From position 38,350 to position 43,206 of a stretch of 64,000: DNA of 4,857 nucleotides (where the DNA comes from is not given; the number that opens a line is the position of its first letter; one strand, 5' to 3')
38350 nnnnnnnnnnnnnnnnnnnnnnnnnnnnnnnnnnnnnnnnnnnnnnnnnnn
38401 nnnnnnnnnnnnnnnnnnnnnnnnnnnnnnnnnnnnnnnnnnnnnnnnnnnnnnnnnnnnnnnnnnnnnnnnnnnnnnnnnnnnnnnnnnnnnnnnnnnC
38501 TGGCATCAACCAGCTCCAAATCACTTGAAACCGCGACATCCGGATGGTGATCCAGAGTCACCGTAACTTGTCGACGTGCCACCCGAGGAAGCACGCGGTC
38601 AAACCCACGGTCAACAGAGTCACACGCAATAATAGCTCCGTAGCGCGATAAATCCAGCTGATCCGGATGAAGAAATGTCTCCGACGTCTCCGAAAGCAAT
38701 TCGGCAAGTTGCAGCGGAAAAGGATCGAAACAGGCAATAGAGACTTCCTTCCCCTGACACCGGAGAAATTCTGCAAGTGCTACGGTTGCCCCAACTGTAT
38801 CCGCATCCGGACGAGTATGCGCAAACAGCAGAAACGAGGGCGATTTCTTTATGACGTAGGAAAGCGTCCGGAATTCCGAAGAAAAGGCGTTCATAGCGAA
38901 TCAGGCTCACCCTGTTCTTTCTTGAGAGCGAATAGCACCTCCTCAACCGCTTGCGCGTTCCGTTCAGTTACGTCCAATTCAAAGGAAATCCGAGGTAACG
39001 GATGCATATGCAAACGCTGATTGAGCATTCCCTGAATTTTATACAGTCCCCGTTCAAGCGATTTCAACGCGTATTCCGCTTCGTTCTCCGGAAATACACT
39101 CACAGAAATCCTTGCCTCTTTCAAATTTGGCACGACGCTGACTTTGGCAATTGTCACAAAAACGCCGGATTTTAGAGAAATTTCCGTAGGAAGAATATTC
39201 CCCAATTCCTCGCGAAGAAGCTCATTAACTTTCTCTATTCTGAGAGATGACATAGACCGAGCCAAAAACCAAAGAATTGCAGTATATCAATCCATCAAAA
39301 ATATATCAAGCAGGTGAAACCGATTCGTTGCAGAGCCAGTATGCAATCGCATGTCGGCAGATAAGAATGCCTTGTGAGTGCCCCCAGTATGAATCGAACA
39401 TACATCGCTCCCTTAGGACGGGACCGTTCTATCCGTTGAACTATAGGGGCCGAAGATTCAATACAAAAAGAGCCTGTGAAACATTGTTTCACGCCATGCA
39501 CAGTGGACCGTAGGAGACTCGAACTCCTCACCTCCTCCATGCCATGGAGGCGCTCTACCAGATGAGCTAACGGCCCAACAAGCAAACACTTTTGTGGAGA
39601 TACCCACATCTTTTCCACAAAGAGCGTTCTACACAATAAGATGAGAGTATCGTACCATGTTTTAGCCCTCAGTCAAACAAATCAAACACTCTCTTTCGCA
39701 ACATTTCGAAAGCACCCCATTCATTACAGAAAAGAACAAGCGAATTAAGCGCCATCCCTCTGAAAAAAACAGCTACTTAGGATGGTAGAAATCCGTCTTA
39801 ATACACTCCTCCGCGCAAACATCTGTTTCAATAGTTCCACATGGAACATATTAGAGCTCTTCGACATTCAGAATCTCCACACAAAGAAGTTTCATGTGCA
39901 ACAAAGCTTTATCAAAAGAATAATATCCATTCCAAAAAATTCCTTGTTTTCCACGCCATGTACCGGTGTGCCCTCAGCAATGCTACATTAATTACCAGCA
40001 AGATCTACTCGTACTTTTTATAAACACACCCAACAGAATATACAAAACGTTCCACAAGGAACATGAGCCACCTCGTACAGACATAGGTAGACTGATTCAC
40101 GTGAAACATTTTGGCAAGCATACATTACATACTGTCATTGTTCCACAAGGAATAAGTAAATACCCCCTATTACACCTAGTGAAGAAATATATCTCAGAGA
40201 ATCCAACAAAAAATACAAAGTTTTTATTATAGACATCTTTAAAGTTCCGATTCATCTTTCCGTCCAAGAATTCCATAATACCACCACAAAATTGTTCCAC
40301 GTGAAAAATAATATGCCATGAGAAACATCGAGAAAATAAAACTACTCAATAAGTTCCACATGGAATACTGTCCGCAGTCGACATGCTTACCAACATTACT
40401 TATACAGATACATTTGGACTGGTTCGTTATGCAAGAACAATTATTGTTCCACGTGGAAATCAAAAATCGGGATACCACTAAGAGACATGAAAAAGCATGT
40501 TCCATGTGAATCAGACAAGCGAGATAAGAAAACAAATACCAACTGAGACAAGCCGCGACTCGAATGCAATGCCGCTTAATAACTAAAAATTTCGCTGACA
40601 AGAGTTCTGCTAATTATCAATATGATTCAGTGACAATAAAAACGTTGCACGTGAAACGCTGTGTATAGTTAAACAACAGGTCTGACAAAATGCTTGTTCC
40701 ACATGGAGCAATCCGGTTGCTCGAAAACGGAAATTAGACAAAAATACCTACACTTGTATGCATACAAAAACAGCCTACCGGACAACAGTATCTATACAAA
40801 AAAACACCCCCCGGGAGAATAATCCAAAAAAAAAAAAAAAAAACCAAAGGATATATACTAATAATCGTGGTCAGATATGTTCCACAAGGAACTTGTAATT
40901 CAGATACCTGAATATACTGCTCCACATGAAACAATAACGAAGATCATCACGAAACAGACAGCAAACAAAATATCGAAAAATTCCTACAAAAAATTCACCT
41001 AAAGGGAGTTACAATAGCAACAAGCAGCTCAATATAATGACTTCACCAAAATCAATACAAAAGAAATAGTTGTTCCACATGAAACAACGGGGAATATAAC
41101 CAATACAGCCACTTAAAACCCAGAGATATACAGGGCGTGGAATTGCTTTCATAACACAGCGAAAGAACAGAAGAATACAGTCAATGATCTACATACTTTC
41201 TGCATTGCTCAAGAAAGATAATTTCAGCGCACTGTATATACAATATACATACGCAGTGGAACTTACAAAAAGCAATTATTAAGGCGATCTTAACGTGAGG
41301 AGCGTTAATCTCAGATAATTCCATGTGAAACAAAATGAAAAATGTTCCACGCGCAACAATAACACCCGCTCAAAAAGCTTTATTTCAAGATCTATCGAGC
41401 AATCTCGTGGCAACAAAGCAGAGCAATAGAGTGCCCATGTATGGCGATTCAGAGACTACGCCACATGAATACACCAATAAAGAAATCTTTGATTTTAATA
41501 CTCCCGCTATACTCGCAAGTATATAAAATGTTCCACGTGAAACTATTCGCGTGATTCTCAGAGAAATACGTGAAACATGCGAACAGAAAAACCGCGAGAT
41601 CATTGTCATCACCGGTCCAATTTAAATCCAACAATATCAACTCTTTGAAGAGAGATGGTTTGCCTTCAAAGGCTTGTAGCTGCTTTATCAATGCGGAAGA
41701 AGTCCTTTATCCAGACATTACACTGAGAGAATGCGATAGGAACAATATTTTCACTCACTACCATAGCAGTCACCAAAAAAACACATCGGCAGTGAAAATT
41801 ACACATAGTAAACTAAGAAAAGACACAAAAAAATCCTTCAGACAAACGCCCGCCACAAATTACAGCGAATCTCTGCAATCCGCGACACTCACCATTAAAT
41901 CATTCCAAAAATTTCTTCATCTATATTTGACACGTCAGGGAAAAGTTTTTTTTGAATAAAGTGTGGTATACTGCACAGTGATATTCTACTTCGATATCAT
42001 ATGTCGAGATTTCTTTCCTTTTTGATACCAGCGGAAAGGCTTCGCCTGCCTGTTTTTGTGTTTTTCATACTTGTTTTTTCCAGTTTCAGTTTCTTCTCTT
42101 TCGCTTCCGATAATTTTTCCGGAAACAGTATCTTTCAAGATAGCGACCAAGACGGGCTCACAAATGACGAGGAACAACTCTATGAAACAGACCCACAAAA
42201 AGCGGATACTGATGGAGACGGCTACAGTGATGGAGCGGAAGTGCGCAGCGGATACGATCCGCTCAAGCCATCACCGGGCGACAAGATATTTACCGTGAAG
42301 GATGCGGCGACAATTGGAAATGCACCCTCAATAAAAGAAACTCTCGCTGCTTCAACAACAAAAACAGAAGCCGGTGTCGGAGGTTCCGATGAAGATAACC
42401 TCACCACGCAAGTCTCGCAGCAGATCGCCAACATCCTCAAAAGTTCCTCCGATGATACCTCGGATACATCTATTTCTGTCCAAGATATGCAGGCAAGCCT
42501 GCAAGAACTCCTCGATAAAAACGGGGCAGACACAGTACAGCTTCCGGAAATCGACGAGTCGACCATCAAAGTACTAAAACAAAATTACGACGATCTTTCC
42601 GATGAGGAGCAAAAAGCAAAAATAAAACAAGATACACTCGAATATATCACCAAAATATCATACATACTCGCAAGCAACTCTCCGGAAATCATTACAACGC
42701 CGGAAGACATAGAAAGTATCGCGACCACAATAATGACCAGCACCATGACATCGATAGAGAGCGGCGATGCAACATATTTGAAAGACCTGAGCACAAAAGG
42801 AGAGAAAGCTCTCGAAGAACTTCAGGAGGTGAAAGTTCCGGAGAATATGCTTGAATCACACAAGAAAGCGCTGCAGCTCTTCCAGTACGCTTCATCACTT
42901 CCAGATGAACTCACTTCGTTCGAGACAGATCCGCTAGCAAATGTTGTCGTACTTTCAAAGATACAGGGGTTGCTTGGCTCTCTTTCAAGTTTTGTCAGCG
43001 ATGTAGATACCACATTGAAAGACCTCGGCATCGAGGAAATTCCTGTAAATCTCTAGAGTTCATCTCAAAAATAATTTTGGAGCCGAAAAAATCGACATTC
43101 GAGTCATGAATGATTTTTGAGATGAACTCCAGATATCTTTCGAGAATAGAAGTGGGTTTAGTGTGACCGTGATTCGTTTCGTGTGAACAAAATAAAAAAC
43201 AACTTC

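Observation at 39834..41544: Dense array of ~16 parS-like ParB-binding palindromes in a 1.7-kb gene desert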

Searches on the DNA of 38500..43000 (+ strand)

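Call 8: search_rna_families(source=window, start=38500, end=43000, threshold=evalue, max_evalue=1)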
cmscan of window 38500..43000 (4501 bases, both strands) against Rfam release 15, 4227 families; matches with E-value up to 1: 4.
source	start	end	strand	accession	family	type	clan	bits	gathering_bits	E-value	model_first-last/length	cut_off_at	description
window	39504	39576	-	RF00005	tRNA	Gene; tRNA;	CL00001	57.7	29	5.4e-11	1-71/71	no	tRNA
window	39379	39450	-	RF00005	tRNA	Gene; tRNA;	CL00001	53.5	29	7.8e-10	1-71/71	no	tRNA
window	39378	39450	+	RF04354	Plastid-ycf2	Cis-reg;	-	23.4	65.7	0.16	1-75/75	no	Plastid-ycf2 5UTR RNA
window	40781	40809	-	RF01753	psbNH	Cis-reg;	-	18.4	45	0.58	1-60/60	no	psbNH RNA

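Call 86: search_dna_similar(query=window:39577-42000:+, collection=plasmids, mode=distant, max_rows=10)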
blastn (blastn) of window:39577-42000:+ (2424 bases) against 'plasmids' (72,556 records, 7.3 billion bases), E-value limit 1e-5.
No match.

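Call 87: search_dna_similar(query=window:39577-42000:+, collection=phages, mode=distant, max_rows=10)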
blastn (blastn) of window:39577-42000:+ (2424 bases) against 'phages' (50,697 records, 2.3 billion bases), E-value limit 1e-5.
No match.

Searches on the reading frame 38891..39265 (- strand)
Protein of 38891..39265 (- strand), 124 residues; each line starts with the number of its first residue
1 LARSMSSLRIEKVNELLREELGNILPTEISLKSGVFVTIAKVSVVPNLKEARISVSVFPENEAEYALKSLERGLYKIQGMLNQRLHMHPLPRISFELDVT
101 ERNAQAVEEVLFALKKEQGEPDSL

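Call 7: search_protein_families(library=pfam, proteins=[window:38891-39265:-], max_evalue=0.01)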
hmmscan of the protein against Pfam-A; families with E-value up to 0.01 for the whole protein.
window:38891-39265:- (124 aa): 1 family
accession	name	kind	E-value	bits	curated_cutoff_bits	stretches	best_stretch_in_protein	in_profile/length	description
PF02033.23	RBFA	-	3.9e-17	62.9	34.7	1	9-111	1-105/105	Ribosome-binding factor A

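Call 9: find_encoding_contigs(protein=window:38891-39265:-, flank=10000, max_places=10)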
Protein window:38891-39265:- (124 aa): no gene with exactly this product is on record in the collection.

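Call 12: find_encoding_contigs(protein=window:38894-39253:-, flank=10000, max_places=10)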
Protein seq(120 aa) (120 aa): 1 contig read that carries it; 1 place shown.
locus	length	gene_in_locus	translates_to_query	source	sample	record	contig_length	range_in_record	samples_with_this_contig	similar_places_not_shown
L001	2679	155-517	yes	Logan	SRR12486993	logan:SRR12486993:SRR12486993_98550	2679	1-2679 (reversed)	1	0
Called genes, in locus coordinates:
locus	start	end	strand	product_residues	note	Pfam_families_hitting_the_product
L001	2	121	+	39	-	?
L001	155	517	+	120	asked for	PF02033:RBFA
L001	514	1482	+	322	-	PF01368:DHH, PF02272:DHHA1 (weak)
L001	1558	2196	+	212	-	PF03167:UDG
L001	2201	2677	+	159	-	?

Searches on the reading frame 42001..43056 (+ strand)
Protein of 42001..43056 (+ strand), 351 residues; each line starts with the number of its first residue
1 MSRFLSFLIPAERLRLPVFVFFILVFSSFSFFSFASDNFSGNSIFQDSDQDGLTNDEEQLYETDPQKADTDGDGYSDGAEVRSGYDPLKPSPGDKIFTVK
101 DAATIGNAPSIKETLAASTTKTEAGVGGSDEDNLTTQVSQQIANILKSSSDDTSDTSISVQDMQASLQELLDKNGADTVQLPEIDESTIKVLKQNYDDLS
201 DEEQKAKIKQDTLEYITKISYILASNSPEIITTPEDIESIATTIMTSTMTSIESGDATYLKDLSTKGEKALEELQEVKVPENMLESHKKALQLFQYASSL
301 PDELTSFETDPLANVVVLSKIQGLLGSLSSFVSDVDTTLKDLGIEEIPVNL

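Call 7: search_protein_families(library=pfam, proteins=[window:42001-43056:+], max_evalue=0.01)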
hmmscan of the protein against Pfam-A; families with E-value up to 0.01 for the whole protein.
window:42001-43056:+ (351 aa): 1 family
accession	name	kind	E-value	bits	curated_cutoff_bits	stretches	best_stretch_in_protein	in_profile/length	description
PF18884.5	TSP3_bac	-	3.6e-12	46.3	25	2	69-90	1-22/22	Bacterial TSP3 repeat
